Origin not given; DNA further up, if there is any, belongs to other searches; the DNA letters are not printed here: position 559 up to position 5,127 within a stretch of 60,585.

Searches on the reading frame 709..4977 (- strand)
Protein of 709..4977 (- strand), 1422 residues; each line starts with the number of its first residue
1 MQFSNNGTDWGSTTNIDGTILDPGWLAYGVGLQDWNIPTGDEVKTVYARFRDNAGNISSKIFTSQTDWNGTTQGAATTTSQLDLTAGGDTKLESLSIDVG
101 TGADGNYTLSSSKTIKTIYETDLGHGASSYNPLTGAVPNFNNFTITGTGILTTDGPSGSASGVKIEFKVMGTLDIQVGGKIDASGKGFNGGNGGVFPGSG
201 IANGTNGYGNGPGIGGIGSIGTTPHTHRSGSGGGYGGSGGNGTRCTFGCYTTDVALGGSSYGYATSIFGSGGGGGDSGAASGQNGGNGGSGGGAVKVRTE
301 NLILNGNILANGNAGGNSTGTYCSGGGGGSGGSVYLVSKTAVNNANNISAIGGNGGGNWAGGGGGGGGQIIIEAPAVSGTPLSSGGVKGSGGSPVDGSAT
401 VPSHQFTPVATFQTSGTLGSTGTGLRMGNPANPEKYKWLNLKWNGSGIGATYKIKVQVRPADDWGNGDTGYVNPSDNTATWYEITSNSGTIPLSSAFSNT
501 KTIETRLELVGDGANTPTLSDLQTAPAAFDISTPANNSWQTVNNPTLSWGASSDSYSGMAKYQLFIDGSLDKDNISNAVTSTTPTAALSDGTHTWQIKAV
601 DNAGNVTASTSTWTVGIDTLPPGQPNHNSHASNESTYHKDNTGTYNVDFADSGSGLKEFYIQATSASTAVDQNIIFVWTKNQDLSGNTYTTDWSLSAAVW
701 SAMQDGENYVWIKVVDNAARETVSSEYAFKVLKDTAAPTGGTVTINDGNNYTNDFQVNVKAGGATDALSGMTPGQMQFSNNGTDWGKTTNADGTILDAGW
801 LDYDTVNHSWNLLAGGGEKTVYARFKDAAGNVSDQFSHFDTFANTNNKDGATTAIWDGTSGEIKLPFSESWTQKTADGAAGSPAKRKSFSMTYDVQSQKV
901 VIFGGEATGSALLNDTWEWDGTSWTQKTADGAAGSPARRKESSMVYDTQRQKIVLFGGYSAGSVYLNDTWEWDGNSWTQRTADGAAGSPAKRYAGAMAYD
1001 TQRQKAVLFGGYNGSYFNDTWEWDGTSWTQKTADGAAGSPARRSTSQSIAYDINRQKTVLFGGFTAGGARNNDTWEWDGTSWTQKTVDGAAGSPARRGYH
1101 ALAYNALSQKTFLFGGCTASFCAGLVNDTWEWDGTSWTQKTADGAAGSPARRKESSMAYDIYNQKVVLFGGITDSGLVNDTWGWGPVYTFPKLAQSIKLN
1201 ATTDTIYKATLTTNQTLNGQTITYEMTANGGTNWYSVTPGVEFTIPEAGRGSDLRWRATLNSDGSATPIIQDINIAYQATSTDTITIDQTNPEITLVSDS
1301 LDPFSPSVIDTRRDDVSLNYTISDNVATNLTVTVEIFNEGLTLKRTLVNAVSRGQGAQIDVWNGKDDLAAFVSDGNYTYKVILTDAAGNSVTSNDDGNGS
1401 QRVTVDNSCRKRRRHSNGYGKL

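Call 78: find_encoding_contigs(protein=window:709-4977:-, flank=10000, max_places=2)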
Protein window:709-4977:- (1422 aa): no gene with exactly this product is on record in the collection.
